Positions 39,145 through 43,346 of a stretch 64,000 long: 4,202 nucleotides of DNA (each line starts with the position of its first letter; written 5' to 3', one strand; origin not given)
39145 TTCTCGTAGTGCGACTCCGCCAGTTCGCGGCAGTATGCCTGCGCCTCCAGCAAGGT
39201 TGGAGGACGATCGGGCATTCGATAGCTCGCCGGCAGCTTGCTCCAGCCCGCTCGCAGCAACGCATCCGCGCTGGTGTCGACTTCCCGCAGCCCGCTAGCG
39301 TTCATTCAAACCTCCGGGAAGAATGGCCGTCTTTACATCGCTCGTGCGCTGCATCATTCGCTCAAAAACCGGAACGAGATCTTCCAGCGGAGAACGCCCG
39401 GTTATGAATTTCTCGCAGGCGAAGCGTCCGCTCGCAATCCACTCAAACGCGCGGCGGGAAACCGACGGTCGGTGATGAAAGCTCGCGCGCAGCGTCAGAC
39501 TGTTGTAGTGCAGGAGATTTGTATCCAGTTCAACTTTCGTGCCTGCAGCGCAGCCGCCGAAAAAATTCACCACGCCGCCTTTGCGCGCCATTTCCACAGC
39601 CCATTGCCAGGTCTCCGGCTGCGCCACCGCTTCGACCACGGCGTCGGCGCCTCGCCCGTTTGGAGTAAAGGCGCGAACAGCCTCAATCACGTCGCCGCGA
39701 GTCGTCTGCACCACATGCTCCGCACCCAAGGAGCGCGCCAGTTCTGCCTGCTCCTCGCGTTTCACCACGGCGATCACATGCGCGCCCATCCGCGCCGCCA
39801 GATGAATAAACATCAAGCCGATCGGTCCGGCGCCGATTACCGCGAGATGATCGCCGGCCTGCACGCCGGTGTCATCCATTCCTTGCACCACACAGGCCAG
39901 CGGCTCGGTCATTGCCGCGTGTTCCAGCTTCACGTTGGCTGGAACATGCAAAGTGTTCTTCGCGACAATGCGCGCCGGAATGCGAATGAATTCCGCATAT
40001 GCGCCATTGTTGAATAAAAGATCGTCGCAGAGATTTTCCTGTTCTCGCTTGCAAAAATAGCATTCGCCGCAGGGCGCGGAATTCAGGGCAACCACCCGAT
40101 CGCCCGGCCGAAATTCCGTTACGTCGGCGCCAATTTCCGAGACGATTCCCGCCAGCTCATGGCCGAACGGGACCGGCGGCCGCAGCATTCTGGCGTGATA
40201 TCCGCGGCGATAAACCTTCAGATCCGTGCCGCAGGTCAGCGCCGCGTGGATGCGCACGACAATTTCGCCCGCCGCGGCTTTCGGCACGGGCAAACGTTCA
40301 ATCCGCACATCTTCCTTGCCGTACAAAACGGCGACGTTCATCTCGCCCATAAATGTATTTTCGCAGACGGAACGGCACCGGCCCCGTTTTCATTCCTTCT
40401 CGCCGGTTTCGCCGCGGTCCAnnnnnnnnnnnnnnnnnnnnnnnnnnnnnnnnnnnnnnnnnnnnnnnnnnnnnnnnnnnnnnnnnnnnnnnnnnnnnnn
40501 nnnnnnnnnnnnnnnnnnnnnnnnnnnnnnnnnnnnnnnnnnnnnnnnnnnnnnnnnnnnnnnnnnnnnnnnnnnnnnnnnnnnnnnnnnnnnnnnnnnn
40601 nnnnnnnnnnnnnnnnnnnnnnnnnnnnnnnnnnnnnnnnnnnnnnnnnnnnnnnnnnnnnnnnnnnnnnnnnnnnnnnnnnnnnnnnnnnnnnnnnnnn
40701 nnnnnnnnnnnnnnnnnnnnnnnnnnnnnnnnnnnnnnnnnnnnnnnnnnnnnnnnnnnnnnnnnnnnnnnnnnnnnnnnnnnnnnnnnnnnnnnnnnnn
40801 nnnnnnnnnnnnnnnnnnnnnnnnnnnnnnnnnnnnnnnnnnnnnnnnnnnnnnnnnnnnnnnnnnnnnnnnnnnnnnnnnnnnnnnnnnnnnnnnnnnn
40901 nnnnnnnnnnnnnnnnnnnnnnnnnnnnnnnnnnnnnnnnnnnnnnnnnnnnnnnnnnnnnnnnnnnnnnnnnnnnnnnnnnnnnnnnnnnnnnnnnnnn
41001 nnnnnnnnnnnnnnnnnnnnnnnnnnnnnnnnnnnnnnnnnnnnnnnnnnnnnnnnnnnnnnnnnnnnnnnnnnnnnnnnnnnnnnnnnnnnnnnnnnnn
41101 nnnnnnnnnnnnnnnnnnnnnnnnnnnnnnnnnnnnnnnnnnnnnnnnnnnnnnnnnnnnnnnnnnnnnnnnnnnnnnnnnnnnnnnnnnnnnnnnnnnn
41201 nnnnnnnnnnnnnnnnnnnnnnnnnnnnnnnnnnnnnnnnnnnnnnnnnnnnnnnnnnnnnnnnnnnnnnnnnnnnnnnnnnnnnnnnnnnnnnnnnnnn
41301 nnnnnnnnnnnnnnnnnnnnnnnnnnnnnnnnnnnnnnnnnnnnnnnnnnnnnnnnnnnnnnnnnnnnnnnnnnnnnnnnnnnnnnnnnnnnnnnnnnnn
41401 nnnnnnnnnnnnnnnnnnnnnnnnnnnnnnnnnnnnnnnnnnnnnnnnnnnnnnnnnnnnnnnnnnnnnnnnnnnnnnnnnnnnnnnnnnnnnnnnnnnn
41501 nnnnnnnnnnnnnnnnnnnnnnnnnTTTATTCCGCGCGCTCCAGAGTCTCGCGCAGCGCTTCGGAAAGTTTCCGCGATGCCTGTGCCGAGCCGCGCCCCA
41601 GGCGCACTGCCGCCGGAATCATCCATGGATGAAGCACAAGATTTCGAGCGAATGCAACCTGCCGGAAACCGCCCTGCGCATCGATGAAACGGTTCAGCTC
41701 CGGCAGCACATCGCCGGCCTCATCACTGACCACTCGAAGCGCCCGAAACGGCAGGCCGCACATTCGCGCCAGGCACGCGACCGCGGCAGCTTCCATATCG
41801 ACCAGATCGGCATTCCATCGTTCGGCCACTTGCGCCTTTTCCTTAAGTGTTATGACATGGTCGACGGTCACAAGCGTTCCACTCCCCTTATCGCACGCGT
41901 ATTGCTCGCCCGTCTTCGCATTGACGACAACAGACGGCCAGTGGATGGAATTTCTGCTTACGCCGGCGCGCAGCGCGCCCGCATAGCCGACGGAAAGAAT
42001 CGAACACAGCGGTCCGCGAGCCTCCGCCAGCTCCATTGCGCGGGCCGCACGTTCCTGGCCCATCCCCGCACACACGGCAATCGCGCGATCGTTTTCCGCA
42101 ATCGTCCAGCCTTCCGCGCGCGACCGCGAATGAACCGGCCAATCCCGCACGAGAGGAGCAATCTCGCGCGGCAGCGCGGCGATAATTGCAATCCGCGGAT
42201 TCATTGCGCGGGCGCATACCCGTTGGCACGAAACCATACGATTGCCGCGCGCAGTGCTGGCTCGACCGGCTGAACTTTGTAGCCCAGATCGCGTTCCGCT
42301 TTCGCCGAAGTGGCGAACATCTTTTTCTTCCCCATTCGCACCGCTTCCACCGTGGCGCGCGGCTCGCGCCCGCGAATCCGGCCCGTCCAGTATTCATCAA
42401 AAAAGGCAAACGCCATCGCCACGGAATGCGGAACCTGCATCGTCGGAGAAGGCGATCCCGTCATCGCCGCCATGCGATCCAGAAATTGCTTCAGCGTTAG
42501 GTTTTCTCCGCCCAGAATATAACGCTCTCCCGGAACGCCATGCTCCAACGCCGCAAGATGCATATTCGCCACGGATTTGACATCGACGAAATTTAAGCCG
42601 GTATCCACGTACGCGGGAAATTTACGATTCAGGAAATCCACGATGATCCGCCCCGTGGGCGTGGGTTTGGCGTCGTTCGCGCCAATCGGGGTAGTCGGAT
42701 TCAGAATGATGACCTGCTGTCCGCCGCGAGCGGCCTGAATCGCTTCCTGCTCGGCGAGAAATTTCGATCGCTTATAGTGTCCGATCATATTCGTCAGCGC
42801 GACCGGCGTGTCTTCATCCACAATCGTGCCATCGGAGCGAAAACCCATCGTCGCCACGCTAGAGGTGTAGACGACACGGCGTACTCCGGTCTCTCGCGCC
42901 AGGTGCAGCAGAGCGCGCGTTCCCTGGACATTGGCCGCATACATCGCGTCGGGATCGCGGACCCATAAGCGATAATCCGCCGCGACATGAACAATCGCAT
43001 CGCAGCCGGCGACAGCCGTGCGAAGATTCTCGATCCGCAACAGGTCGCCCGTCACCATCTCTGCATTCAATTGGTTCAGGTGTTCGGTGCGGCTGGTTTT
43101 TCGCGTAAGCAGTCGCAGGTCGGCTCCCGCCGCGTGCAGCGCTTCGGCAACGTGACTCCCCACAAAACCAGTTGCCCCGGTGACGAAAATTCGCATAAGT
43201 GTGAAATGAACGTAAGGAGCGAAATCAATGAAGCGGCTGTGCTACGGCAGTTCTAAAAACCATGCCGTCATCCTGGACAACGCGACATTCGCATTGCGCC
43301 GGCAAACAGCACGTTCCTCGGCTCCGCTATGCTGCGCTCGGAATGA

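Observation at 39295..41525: Two Zn-dependent MDR dehydrogenases inside the hpn operon: candidates for the missing ribosylhopane reductase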

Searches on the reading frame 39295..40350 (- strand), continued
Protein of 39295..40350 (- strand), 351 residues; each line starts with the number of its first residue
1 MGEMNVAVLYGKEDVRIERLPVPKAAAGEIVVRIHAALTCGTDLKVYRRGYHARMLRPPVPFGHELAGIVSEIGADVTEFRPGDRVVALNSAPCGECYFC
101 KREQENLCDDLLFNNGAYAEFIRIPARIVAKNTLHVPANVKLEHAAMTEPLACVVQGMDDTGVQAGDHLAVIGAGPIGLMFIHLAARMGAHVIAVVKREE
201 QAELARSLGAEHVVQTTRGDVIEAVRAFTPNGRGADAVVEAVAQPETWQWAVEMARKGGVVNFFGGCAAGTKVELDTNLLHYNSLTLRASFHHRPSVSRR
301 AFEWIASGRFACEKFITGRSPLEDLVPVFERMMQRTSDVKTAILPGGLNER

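Call 95: fold_search(model_id=the predicted structure, library=pdb)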
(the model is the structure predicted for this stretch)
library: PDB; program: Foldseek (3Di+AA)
matches with E <= 10: 1997; with E <= 0.001: 724
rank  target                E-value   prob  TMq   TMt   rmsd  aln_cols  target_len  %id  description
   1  4ej6                  3.6e-32  1.00  0.87  0.89   2.5       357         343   29  Crystal structure of a putative zinc-binding dehydrogenase (Target PSI-012003) from Sinorhizobium meliloti 1021 (released 2012-05-02)
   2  4ejm                  1.6e-31  1.00  0.87  0.90   2.4       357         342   29  Crystal structure of a putative zinc-binding dehydrogenase (Target PSI-012003) from Sinorhizobium meliloti 1021 bound to (released 2012-05-02)
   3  4cpd_A                2.6e-31  1.00  0.86  0.87   2.5       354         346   31  Alcohol dehydrogenase TADH from Thermus sp. ATN1 (released 2014-12-17)
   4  2dfv_A                1.4e-30  1.00  0.86  0.87   2.6       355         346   27  Hyperthermophilic threonine dehydrogenase from Pyrococcus horikoshii (released 2007-01-16)
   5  3gfb_A                1.1e-29  1.00  0.85  0.86   2.9       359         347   26  L-Threonine Dehydrogenase (TkTDH) from the hyperthermophilic archaeon Thermococcus kodakaraensis (released 2009-10-06)
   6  1e3j                  1.3e-29  1.00  0.87  0.87   2.5       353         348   27  Ketose reductase (sorbitol dehydrogenase) from silverleaf whitefly (released 2001-02-04)
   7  4cpd_C                2.1e-29  1.00  0.86  0.87   2.6       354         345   31  Alcohol dehydrogenase TADH from Thermus sp. ATN1 (released 2014-12-17)
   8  5vm2_A                2.3e-29  1.00  0.87  0.88   2.3       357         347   24  Crystal structure of ECK1772, an oxidoreductase/dehydrogenase of unknown specificity involved in membrane biogenesis f (released 2017-06-07)
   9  4cpd_D                6.1e-29  1.00  0.83  0.86   2.9       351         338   30  Alcohol dehydrogenase TADH from Thermus sp. ATN1 (released 2014-12-17)
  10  6ie0_A                8.7e-29  1.00  0.85  0.86   3.1       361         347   24  X-ray crystal structure of 2R,3R-butanediol dehydrogenase from Bacillus subtilis (released 2019-09-18)
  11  2d8a                  1.2e-28  1.00  0.83  0.88   2.9       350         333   26  Crystal Structure of PH0655 from Pyrococcus horikoshii OT3 (released 2006-06-02)
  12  5k1s_D                1.9e-28  1.00  0.79  0.83   3.3       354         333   27  crystal structure of AibC (released 2016-08-10)
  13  1llu_A                3.5e-28  1.00  0.83  0.85   3.0       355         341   26  THE TERNARY COMPLEX OF PSEUDOMONAS AERUGINOSA ALCOHOL DEHYDROGENASE WITH ITS COENZYME AND WEAK SUBSTRATE (released 2003-11-11)
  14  5k1s_A                3.5e-28  1.00  0.83  0.81   3.2       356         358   28  crystal structure of AibC (released 2016-08-10)
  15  3meq_B                3.9e-28  1.00  0.83  0.86   2.8       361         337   26  Crystal structure of alcohol dehydrogenase from Brucella melitensis (released 2010-04-28)
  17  1pl6_A                1.1e-27  1.00  0.88  0.87   2.8       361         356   25  Human SDH/NADH/inhibitor complex (released 2004-02-17)
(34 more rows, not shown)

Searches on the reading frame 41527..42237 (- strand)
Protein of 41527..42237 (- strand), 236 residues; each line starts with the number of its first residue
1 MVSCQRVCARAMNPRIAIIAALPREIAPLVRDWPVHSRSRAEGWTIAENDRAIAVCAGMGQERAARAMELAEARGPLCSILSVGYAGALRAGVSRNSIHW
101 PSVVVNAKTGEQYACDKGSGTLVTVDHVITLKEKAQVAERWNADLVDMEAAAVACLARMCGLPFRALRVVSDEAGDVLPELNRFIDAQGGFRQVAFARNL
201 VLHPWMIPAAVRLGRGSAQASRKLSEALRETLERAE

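Call 3: search_protein_families(library=ncbifam, proteins=[window:41527-42237:-], max_evalue=0.00001)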
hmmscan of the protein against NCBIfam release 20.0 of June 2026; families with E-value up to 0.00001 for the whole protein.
window:41527-42237:- (236 aa): 5 families
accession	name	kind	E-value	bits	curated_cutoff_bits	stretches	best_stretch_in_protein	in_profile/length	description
TIGR03468.1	HpnG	hypoth_equivalog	6.5e-27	94.5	187.1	1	44-226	14-211/212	hopanoid-associated phosphorylase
TIGR03664.1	fut_nucase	equivalog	4.4e-14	52.7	124.7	1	118-176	146-205/228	futalosine hydrolase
NF005476.0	PRK07077.1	equivalog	1.1e-13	51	215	1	119-234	117-233/243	phosphorylase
NF004079.0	PRK05584.1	equivalog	2.9e-13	49.9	169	1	114-176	138-202/232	5'-methylthioadenosine/adenosylhomocysteine nucleosidase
NF004168.0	PRK05634.1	equivalog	2e-11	44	129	1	55-176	26-160/185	nucleosidase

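Call 4: search_protein_families(library=pfam, proteins=[window:41527-42237:-], max_evalue=0.001)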
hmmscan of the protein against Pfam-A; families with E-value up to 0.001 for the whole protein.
window:41527-42237:- (236 aa): 1 family
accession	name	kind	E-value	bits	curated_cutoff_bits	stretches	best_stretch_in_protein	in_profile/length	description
PF01048.26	PNP_UDP_1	-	1.6e-18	67.4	25.1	2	120-176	145-202/233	Phosphorylase superfamily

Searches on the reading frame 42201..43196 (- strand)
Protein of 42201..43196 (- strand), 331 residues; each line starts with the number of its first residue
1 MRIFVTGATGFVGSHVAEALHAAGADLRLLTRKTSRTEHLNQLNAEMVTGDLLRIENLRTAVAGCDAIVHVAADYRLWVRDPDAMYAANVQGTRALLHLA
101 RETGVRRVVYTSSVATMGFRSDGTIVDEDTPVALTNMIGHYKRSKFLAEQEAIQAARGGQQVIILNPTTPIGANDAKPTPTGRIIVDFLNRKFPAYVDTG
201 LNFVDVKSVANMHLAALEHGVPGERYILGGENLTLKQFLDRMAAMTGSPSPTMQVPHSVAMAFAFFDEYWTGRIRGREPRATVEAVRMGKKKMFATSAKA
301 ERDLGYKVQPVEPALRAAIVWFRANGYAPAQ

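Call 3: search_protein_families(library=ncbifam, proteins=[window:42201-43196:-], max_evalue=0.00001)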
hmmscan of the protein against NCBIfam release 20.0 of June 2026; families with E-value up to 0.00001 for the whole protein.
window:42201-43196:- (331 aa): 21 families
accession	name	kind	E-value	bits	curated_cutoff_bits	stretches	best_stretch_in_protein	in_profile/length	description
TIGR03466.1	HpnA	hypoth_equivalog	5.2e-145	482.4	367.65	1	1-327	1-326/327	hopanoid-associated sugar epimerase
NF052578.1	StrlDmthSdmBMthl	equivalog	7.3e-63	213.3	600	1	1-327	1-327/328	sterol demethylase protein SdmB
NF042423.1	oxyalk_red_Shew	equivalog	1.6e-31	109.6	580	1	2-307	10-319/331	2-alkyl-3-oxoalkanoate reductase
NF042422.1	oxyalk_red_OleD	equivalog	2.9e-31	109.1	580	1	1-307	1-312/329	2-alkyl-3-oxoalkanoate reductase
TIGR01179.1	galE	equivalog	3.5e-20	72.1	262.3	1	2-174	1-180/332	UDP-glucose 4-epimerase GalE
TIGR01746.1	Thioester-redct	subfamily_domain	2e-19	70.1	213.35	1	56-174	80-199/371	thioester reductase domain-containing protein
NF058621.1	DiazavRedAvaA7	equivalog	3e-19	69.8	400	1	1-278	1-280/304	3-diazoavenalumate denitrifying reductase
TIGR04180.1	EDH_00030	hypoth_equivalog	4.2e-16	58.9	475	1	3-131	1-138/297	NAD-dependent 4,6-dehydratase LegB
NF041293.1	G6PDh_Azf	equivalog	1.9e-15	57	400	1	3-118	5-120/252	NAD-dependent glucose-6-phosphate dehydrogenase Azf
NF005539.0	PRK07201.1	equivalog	2e-14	53.3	549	1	1-150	1-159/657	SDR family oxidoreductase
TIGR02197.1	heptose_epim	equivalog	2.3e-13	50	274.6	1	3-154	1-151/316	ADP-glyceromanno-heptose 6-epimerase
NF038078.1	NRPS_MxcG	equivalog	2.9e-12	44.7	2300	1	41-176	1145-1280/1442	myxochelin non-ribosomal peptide synthetase MxcG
NF043036.1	ErythonDh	equivalog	1.4e-10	40.9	325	1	1-128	1-140/321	D-erythronate dehydrogenase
NF007956.0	PRK10675.1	subfamily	2.2e-10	40.2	394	1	1-175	1-185/338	UDP-glucose 4-epimerase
NF004520.0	PRK05865.1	equivalog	1e-09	36.9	1509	1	1-115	1-105/854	sugar epimerase family protein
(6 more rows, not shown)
